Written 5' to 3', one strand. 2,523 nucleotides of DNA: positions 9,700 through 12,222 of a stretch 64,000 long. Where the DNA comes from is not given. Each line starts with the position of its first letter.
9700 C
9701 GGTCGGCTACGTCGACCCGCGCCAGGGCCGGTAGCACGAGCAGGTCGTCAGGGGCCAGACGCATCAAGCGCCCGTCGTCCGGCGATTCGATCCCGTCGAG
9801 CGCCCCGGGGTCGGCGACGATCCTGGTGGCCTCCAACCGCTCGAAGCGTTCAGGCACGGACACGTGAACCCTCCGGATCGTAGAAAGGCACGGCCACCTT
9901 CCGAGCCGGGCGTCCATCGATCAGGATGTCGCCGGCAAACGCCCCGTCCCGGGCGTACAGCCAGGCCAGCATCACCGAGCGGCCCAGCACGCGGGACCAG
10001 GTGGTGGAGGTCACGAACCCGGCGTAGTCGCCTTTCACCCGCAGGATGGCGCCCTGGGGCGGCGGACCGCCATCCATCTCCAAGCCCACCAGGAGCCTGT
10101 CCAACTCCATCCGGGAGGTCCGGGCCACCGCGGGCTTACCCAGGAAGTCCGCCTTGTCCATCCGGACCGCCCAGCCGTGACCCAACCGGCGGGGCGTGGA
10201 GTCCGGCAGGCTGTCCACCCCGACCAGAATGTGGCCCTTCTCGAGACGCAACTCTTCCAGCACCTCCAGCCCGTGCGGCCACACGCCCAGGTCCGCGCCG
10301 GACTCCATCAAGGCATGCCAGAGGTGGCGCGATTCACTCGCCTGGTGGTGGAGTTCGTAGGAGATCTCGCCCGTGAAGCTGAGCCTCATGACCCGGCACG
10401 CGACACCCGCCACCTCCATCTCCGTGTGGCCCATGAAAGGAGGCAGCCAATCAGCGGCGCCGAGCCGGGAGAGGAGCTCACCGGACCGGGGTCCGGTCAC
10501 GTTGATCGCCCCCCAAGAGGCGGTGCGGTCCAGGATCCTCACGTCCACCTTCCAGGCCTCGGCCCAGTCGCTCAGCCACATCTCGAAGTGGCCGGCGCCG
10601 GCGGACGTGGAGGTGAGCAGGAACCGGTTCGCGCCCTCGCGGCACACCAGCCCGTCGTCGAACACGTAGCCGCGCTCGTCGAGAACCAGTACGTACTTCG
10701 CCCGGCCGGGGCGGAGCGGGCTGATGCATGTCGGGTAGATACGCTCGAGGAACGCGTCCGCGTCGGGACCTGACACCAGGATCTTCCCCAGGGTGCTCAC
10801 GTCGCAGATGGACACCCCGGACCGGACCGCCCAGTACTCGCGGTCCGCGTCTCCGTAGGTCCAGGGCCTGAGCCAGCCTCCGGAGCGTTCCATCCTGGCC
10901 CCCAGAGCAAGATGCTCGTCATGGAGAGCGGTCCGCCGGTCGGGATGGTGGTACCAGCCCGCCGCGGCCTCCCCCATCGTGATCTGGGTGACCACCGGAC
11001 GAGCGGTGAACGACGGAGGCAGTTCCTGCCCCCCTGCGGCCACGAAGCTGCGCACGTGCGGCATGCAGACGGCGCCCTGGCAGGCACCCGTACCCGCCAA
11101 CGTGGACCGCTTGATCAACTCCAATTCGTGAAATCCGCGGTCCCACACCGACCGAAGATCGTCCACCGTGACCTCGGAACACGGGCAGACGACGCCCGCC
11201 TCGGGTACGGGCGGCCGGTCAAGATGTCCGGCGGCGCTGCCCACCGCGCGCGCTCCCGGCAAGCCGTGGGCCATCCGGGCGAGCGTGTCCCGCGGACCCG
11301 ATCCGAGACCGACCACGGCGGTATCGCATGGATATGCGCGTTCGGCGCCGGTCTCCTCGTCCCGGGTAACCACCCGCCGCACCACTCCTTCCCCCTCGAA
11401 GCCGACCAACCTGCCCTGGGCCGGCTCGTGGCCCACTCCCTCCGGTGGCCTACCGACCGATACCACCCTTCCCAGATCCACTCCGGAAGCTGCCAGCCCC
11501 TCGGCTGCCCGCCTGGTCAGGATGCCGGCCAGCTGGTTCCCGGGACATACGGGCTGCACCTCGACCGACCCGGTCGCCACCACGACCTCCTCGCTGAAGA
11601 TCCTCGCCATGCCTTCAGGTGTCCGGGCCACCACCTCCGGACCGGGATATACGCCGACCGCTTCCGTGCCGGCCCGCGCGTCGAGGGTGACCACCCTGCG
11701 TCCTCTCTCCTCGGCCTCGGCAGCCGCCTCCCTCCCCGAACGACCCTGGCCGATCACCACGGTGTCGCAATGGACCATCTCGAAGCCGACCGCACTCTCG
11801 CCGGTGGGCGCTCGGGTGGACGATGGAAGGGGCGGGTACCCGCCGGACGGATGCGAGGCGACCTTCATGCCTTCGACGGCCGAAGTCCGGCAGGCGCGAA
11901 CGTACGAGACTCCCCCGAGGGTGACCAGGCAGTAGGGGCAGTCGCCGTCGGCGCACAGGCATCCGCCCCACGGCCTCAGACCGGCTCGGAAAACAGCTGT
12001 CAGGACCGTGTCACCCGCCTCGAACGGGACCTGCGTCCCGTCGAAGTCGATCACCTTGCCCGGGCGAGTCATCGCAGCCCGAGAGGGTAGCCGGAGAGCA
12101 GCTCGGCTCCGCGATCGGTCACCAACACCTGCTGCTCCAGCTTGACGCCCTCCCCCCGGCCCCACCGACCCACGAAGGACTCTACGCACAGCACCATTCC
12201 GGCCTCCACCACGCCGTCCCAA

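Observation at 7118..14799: Tandem DddP-like lyases translationally coupled to a sarcosine-oxidase-like complex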

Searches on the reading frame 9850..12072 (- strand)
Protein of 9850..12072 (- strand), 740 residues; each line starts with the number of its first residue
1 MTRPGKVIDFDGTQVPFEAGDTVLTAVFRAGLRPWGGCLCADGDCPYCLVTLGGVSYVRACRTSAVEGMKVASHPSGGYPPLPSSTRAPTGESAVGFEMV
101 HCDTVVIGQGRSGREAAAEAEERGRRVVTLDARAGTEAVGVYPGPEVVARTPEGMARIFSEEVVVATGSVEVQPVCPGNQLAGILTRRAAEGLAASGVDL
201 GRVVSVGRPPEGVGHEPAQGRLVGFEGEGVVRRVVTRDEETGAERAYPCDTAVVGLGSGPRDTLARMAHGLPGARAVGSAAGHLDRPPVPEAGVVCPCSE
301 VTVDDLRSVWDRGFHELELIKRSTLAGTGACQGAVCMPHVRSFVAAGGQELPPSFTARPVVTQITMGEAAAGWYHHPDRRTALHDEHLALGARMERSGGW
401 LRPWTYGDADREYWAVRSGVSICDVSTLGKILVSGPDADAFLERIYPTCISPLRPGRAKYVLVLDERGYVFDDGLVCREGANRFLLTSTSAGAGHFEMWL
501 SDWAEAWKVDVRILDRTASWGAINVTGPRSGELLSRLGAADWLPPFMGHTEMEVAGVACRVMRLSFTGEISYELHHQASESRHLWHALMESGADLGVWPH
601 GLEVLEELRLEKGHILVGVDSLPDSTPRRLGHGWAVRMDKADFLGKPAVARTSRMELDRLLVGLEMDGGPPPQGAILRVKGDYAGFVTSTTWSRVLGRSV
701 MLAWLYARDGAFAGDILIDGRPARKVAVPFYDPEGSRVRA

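Call 4: search_protein_families(library=pfam, proteins=[window:9850-12072:-], max_evalue=0.01)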
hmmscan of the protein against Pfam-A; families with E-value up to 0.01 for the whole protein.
window:9850-12072:- (740 aa): 6 families
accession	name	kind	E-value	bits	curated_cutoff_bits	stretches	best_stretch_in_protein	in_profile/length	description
PF01571.26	GCV_T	-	4.5e-68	229.7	25.6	1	383-635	1-255/255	Aminomethyltransferase folate-binding domain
PF13510.11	Fer2_4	-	4.8e-12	46.2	22.8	1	8-74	6-80/82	2Fe-2S iron-sulfur cluster binding domain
PF08669.17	GCV_T_C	-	2.6e-08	34.1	25.9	1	659-732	1-80/80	Glycine cleavage T-protein C-terminal barrel domain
PF04324.20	Fer2_BFD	-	3.5e-07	30.9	26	1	294-343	1-47/50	BFD-like [2Fe-2S] binding domain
PF07992.20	Pyr_redox_2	-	0.00033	20.6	26.1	0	103-144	2-41/291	Pyridine nucleotide-disulphide oxidoreductase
PF17806.6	SO_alpha_A3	-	0.00039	21.1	23.1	1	299-337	10-48/87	Sarcosine oxidase A3 domain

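Call 5: search_protein_families(library=ncbifam, proteins=[window:9850-12072:-], max_evalue=0.01)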
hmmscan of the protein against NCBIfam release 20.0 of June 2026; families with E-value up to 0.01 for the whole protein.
window:9850-12072:- (740 aa): 14 families
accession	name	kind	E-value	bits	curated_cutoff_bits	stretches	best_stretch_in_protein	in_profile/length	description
TIGR01372.1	soxA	subfamily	6.6e-93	312.2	1164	2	299-739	522-995/996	sarcosine oxidase subunit alpha family protein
NF001567.0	PRK00389.1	subfamily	1.5e-56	191.9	300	1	379-732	4-354/359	glycine cleavage system aminomethyltransferase GcvT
NF053776.1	TmaoDeMthMsil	equivalog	1.3e-49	169.4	1100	1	379-740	386-763/763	trimethylamine N-oxide demethylase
TIGR00528.1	gcvT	equivalog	3.5e-43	147.9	235.85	1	379-705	2-330/362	glycine cleavage system aminomethyltransferase GcvT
NF010093.0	PRK13579.1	equivalog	8.3e-36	123.5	459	1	379-721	10-350/371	glycine cleavage system aminomethyltransferase GcvT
NF009133.0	PRK12486.1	equivalog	3.8e-23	82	410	1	402-703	37-337/369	dimethylsulfoniopropionate demethylase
NF047633.1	SyrngDmethDesA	equivalog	1e-08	34.1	800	1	427-615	55-250/453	syringate O-demethylase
NF047885.1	VanMgalDeMLigM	equivalog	1.3e-06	27.7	580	1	411-617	37-253/461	vanillate/3-O-methylgallate O-demethylase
TIGR03377.1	glycerol3P_GlpA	equivalog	0.00037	19.2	552.8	1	292-340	420-469/530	anaerobic glycerol-3-phosphate dehydrogenase subunit GlpA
NF011565.0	PRK14989.1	subfamily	0.00076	17.6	883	1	282-344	411-470/847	nitrite reductase large subunit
NF005511.0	PRK07121.1-4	equivalog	0.0024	16.4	466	1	101-135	20-54/553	FAD-binding protein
TIGR02032.1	GG-red-SF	subfamily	0.0048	16.6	158.8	1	103-134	2-33/297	geranylgeranyl reductase family protein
NF005513.0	PRK07121.1-6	equivalog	0.0052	15.3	608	1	98-141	3-46/533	FAD-binding protein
NF003585.0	PRK05249.1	equivalog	0.0087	14.7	465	0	99-134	4-39/464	Si-specific NAD(P)(+) transhydrogenase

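Call 39: find_related_loci(query=window:9850-12072:-, collection=genome_contigs, flank=9000)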
Query window:9850-12072:- (740 aa) in genome_contigs; peptide patterns used: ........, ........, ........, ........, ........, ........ (x = any residue, [..] = any of these).
78 stretches matched a pattern; 21 encode a relative of the query (tblastn E <= 1e-3); 21 distinct loci.
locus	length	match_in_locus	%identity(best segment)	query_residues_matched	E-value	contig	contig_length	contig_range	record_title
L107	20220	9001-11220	99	1-740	0e+0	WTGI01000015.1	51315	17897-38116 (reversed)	MAG: Acidimicrobiia bacterium isolate CO36387bin_10 NODE_230_length_51315_cov_18.101463, whole genome shotgun sequence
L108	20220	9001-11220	95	1-740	0e+0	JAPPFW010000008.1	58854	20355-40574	MAG: bacterium isolate RHO1_bin_3 NODE_1169_length_58854_cov_36.347982, whole genome shotgun sequence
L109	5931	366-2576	90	4-740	0e+0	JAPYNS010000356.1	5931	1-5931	MAG: Candidatus Spongiisocius variivorans isolate m_rhze10 Seq356, whole genome shotgun sequence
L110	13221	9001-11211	87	4-740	0e+0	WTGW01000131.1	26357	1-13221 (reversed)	MAG: Acidimicrobiia bacterium isolate CO36404bin_8 NODE_320_length_26357_cov_44.006387, whole genome shotgun sequence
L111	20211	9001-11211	85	4-740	0e+0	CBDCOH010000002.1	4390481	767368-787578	MAG: Candidatus Spongiisociaceae bacterium isolate c8dab69f-a0b8-46d1-84ea-4e70fa3c0124 genome assembly, contig: contig_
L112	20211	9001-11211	86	4-740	0e+0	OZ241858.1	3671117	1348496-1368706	MAG: Candidatus Spongiisocius sp. isolate 36f18321-4a0d-4371-a96b-0c675878e5b3 genome assembly, chromosome: 1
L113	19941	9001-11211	85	4-740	0e+0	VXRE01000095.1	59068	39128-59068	MAG: Acidimicrobiia bacterium isolate SB0664_bin_25 NODE_471_length_59068_cov_12.645349, whole genome shotgun sequence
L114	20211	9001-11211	90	4-740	0e+0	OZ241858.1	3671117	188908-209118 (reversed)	MAG: Candidatus Spongiisocius sp. isolate 36f18321-4a0d-4371-a96b-0c675878e5b3 genome assembly, chromosome: 1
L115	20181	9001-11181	75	8-739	0e+0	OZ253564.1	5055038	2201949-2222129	MAG: Candidatus Spongiisociaceae bacterium isolate 3199cb9c-bc02-48ac-8040-05c45f89f65c genome assembly, chromosome: 1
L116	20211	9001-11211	87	4-740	0e+0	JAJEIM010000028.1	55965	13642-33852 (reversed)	MAG: Acidimicrobiia bacterium isolate p16x65bins.30 k141_928532, whole genome shotgun sequence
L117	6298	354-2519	57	4-735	0e+0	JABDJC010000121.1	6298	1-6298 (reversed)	MAG: Acidimicrobiia bacterium isolate SS_bin_13 k127_2396776, whole genome shotgun sequence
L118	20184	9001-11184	56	6-740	0e+0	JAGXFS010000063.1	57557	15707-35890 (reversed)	MAG: Acidimicrobiia bacterium isolate LH_M20 k141_439043, whole genome shotgun sequence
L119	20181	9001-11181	56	6-740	0e+0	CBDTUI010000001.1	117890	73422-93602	MAG TPA_asm: uncultured Acidimicrobiia bacterium isolate SRR7614695_metabat2_100 genome assembly, contig: ERZ23877680.54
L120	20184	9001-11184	53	2-740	0e+0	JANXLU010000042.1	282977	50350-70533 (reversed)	MAG: Chloroflexi bacterium isolate 336R_concoct_304 336R_k141_1712523, whole genome shotgun sequence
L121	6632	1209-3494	50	11-740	0e+0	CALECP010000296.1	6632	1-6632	MAG: uncultured Anaerolineae bacterium isolate R2_Bin_Bin_126_1 genome assembly, contig: c_000000120868, whole genome sh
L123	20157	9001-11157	55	15-740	0e+0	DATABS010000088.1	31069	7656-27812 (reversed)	MAG TPA_asm: Acidimicrobiia bacterium isolate SMAG_U6704 k141_377801, whole genome shotgun sequence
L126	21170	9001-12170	50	10-740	0e+0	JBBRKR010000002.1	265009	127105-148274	MAG: Acidimicrobiales bacterium isolate La1_concoct.050 LA1C_C.050_k141_3355429L_265009_cov_16.1025, whole genome shotgu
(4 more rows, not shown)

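Call 42: search_protein_families(library=pfam, proteins=[L123:7469-8947:+, L123:6812-7384:+, L123:6315-6770:+, L123:3909-5537:+, L123:12895-14136:+, L123:14149-16620:+, L115:7795-9270:-, L115:6846-7583:-, L115:6076-6846:-, L115:14542-15606:-], max_evalue=0.001)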
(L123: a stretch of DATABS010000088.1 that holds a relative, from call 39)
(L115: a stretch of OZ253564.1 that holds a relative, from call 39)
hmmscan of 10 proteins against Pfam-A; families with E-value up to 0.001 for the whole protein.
L123:7469-8947:+ (492 aa): 4 families
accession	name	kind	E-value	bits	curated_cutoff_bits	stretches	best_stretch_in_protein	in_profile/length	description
PF07690.21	MFS_1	-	1.4e-50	172.7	33.4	1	25-412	5-346/347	Major Facilitator Superfamily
PF05977.19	MFS_3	-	1.7e-07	30.5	27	1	36-189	30-188/524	Transmembrane secretion effector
PF00083.30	Sugar_tr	-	2e-06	27.4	22.3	1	68-194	63-194/452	Sugar (and other) transporter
PF19862.4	DUF6336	-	0.00079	20.2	25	0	411-464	20-73/128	Family of unknown function (DUF6336)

L123:6812-7384:+ (190 aa): 2 families
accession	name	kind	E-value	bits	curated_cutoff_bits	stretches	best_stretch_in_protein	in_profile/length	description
PF07883.17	Cupin_2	-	2.1e-07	31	27.2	1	119-188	2-70/70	Cupin domain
PF01381.28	HTH_3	-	0.00017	22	23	1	49-81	23-55/55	Helix-turn-helix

L123:6315-6770:+ (151 aa): 2 families
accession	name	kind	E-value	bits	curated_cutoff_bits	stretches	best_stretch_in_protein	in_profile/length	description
PF12900.13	Pyridox_ox_2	-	1.3e-24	87.2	27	1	6-136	2-139/140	Pyridoxamine 5'-phosphate oxidase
PF01243.27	PNPOx_N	-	3.2e-10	40.9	28.1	1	7-131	3-114/120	Pyridoxamine 5'-phosphate oxidase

L123:3909-5537:+ (542 aa): 5 families
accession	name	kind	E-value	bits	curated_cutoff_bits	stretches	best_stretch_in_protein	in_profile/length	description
PF00009.33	GTP_EFTU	-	3.1e-52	177.4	26.5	1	29-291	2-187/188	Elongation factor Tu GTP binding domain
PF16658.11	RF3_C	-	4.1e-36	124.1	40.1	1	401-527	1-131/132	Class II release factor RF3, C-terminal domain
PF22042.2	EF-G_D2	-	1.3e-22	80.1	27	1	309-395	1-83/84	Elongation factor G domain 2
PF03144.31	GTP_EFTU_D2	-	4.5e-08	33.9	30.3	1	328-394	2-73/73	Elongation factor Tu domain 2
PF01926.29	MMR_HSR1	-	4.4e-07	30.4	21.9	1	33-161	2-113/113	50S ribosome-binding GTPase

L123:12895-14136:+ (413 aa): 1 family
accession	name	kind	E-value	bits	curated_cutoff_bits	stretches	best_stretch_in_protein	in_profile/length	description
PF07690.21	MFS_1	-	1.2e-26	93.9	33.4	1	44-294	2-264/347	Major Facilitator Superfamily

L123:14149-16620:+ (823 aa): 4 families
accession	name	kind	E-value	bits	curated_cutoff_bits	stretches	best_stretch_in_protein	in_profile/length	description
PF21294.4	Polysacc_lyase_14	-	1.6e-11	44.8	27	1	285-453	27-198/215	Polysaccharide lyase 14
PF13517.12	FG-GAP_3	-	3.5e-11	44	26.9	2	602-668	1-60/61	FG-GAP-like repeat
PF00395.25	SLH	-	2.1e-10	40.8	20.8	1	113-153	2-43/44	S-layer homology domain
PF01839.29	FG-GAP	-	1.3e-05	25.4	22.1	0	598-612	5-19/37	FG-GAP repeat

L115:7795-9270:- (491 aa): 2 families
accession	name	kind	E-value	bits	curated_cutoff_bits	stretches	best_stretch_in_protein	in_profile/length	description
PF03641.19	Lysine_decarbox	-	3.3e-24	86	27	1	253-384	1-130/131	Possible lysine decarboxylase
PF18306.6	LDcluster4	-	4e-07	30.2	26.3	1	210-320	3-110/151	SLOG cluster4 family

L115:6846-7583:- (245 aa): 2 families
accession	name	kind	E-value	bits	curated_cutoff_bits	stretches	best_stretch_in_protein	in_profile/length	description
PF11716.13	MDMPI_N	-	1.4e-20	74.9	24.2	1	10-142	3-139/140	Mycothiol maleylpyruvate isomerase N-terminal domain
PF12867.12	DinB_2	-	4.1e-05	24.5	24.8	1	8-140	2-126/128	DinB superfamily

L115:6076-6846:- (256 aa): 1 family
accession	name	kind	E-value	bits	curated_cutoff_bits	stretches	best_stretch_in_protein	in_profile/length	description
PF03437.21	BtpA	-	1.4e-77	261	30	1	6-255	5-252/254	BtpA family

L115:14542-15606:- (354 aa): 1 family
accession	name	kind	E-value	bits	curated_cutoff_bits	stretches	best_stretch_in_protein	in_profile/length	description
PF07728.20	AAA_5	-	1.2e-11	45.3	22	1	98-235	4-138/139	AAA domain (dynein-related subfamily)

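Call 43: search_protein_families(library=pfam, proteins=[L112:1197-2543:+, L112:2530-3504:+, L112:3526-4326:+, L112:4354-5163:-, L112:5175-6062:+, L112:13071-13952:-, L112:15229-16404:-, L112:16458-17855:-, L112:17749-18972:+, L112:19015-20106:-], max_evalue=0.001)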
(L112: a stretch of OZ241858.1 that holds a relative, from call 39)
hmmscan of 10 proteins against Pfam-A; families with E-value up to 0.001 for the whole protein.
L112:1197-2543:+ (448 aa): 2 families
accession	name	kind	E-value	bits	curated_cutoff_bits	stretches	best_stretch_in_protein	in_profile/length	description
PF00202.27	Aminotran_3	-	5.9e-87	292.4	30.5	1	22-441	12-403/403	Aminotransferase class-III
PF00155.27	Aminotran_1_2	-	9.7e-05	22.1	19.7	0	40-355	4-293/361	Aminotransferase class I and II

L112:2530-3504:+ (324 aa): 1 family
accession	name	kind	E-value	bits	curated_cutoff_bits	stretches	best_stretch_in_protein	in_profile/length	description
PF00291.31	PALP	-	1.4e-69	235.1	35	1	20-306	3-295/295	Pyridoxal-phosphate dependent enzyme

L112:3526-4326:+ (266 aa): 2 families
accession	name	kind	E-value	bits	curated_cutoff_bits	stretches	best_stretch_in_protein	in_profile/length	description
PF01958.23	Asp_DH_C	-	8.8e-16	58.4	27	1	166-232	2-68/89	Aspartate dehydrogenase, C-terminal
PF03447.22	NAD_binding_3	-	3.3e-15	57.3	24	1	12-121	1-116/116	Homoserine dehydrogenase, NAD binding domain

L112:4354-5163:- (269 aa): 1 family
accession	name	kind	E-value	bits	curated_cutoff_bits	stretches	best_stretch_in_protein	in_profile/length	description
PF05721.19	PhyH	-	4.9e-37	128.7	22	1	15-228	1-213/213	Phytanoyl-CoA dioxygenase (PhyH)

L112:5175-6062:+ (295 aa): 3 families
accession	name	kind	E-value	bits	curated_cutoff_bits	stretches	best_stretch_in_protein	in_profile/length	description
PF00583.31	Acetyltransf_1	-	3.3e-08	34.2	20.7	1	199-279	30-116/116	Acetyltransferase (GNAT) family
PF13508.13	Acetyltransf_7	-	0.00016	22.4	27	1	204-281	5-84/84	Acetyltransferase (GNAT) domain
PF13527.13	Acetyltransf_9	-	0.00054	20.4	25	0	224-280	71-125/127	Acetyltransferase (GNAT) domain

L112:13071-13952:- (293 aa): 1 family
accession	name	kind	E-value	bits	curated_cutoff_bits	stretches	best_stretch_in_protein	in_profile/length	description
PF08450.18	SGL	-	2.8e-79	266.6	26.3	1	14-258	1-245/246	SMP-30/Gluconolactonase/LRE-like region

L112:15229-16404:- (391 aa): 7 families
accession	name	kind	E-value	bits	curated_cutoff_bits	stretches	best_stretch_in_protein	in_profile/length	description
PF01266.30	DAO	-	3e-51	175.5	27.9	1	4-347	1-353/353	FAD dependent oxidoreductase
PF00890.30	FAD_binding_2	-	2.4e-12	47.2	20.4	1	4-241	1-241/414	FAD binding domain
PF13450.12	NAD_binding_8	-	8.1e-06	26.5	21.9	1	7-35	1-29/68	NAD(P)-binding Rossmann-like domain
PF01134.28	GIDA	-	9.3e-06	25.4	22.1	1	4-104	1-93/391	Glucose inhibited division protein A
PF03486.20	HI0933_like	-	5.4e-05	23.2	50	0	4-35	2-33/244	HI0933-like protein Rossmann domain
PF07992.20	Pyr_redox_2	-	6.3e-05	23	26.1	0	3-39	1-38/291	Pyridine nucleotide-disulphide oxidoreductase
PF01946.23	Thi4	-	0.0002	21.1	26.2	0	3-33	18-49/235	Thi4 family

L112:16458-17855:- (465 aa): 1 family
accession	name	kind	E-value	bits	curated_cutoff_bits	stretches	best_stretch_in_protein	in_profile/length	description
PF00291.31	PALP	-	5e-61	207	35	1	126-426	1-295/295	Pyridoxal-phosphate dependent enzyme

L112:17749-18972:+ (407 aa): 2 families
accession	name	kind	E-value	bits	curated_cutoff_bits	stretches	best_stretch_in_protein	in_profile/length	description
PF01168.26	Ala_racemase_N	-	1.5e-18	67.7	24.1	1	52-278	1-217/220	Alanine racemase, N-terminal domain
PF14031.13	D-ser_dehydrat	-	1.5e-11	45.2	22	1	298-390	1-97/97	Putative serine dehydratase domain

L112:19015-20106:- (363 aa): 5 families
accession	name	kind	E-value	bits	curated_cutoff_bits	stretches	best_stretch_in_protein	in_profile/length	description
PF13365.12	Trypsin_2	-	1.9e-31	110.2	27.6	1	91-231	1-144/144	Trypsin-like peptidase domain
PF00089.32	Trypsin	-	1.1e-07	32.3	20.6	1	91-252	27-214/220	Trypsin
PF13180.12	PDZ_2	-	3.9e-07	30.7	27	1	295-356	17-78/80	PDZ domain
PF17820.7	PDZ_6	-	6.3e-05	23.1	27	1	306-347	14-54/54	PDZ domain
PF10459.15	Peptidase_S46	-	0.00021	20.6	22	0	78-109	31-67/698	Peptidase S46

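Call 49: search_solved_structures(query=window:9850-12072:-, max_evalue=1e-8, show_alignments=1)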
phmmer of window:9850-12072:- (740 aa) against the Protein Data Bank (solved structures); distinct sequences matched with E-value up to 1e-8: 18.
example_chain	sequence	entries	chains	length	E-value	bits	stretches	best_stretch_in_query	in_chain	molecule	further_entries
1vrq_A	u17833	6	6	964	5.3e-52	180.4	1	302-737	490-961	Sarcosine oxidase alpha subunit | Subunit alpha of sarcosine oxidase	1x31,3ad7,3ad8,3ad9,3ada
2gag_A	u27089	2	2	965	8e-51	176.5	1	302-737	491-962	heterotetrameric sarcosine oxidase alpha-subunit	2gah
1yx2_A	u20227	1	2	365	5e-45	157.3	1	379-713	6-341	Aminomethyltransferase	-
1woo_A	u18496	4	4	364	3e-40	141.5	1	379-720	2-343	Aminomethyltransferase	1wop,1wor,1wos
9q5a_A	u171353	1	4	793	1.1e-33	119.8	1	378-739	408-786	Trimethylamine N-oxide Demethylase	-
9q59_A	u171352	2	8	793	1.1e-33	119.8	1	378-739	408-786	trimethylamine N-oxide demethylase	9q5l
1v5v_A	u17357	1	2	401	1.7e-31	112.5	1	380-734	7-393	aminomethyltransferase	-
1pj5_A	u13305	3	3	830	5.4e-30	107.6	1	404-739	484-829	N,N-dimethylglycine oxidase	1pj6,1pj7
3gsi_A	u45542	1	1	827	6.2e-29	104.1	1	404-739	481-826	N,N-dimethylglycine oxidase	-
5l46_A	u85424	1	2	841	1.7e-28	102.6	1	408-705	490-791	Dimethylglycine dehydrogenase, mitochondrial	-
4pab_A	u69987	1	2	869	2.1e-27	99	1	400-705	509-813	Dimethylglycine dehydrogenase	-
4p9s_A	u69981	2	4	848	1.3e-26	96.3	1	409-705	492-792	Dimethylglycine dehydrogenase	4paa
1wsr_A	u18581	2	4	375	9.4e-25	90.2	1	379-728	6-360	Aminomethyltransferase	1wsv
1vlo_A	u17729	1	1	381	4.8e-24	87.9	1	379-710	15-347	Aminomethyltransferase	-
3a8i_A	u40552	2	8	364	7.6e-24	87.3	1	380-708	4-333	Aminomethyltransferase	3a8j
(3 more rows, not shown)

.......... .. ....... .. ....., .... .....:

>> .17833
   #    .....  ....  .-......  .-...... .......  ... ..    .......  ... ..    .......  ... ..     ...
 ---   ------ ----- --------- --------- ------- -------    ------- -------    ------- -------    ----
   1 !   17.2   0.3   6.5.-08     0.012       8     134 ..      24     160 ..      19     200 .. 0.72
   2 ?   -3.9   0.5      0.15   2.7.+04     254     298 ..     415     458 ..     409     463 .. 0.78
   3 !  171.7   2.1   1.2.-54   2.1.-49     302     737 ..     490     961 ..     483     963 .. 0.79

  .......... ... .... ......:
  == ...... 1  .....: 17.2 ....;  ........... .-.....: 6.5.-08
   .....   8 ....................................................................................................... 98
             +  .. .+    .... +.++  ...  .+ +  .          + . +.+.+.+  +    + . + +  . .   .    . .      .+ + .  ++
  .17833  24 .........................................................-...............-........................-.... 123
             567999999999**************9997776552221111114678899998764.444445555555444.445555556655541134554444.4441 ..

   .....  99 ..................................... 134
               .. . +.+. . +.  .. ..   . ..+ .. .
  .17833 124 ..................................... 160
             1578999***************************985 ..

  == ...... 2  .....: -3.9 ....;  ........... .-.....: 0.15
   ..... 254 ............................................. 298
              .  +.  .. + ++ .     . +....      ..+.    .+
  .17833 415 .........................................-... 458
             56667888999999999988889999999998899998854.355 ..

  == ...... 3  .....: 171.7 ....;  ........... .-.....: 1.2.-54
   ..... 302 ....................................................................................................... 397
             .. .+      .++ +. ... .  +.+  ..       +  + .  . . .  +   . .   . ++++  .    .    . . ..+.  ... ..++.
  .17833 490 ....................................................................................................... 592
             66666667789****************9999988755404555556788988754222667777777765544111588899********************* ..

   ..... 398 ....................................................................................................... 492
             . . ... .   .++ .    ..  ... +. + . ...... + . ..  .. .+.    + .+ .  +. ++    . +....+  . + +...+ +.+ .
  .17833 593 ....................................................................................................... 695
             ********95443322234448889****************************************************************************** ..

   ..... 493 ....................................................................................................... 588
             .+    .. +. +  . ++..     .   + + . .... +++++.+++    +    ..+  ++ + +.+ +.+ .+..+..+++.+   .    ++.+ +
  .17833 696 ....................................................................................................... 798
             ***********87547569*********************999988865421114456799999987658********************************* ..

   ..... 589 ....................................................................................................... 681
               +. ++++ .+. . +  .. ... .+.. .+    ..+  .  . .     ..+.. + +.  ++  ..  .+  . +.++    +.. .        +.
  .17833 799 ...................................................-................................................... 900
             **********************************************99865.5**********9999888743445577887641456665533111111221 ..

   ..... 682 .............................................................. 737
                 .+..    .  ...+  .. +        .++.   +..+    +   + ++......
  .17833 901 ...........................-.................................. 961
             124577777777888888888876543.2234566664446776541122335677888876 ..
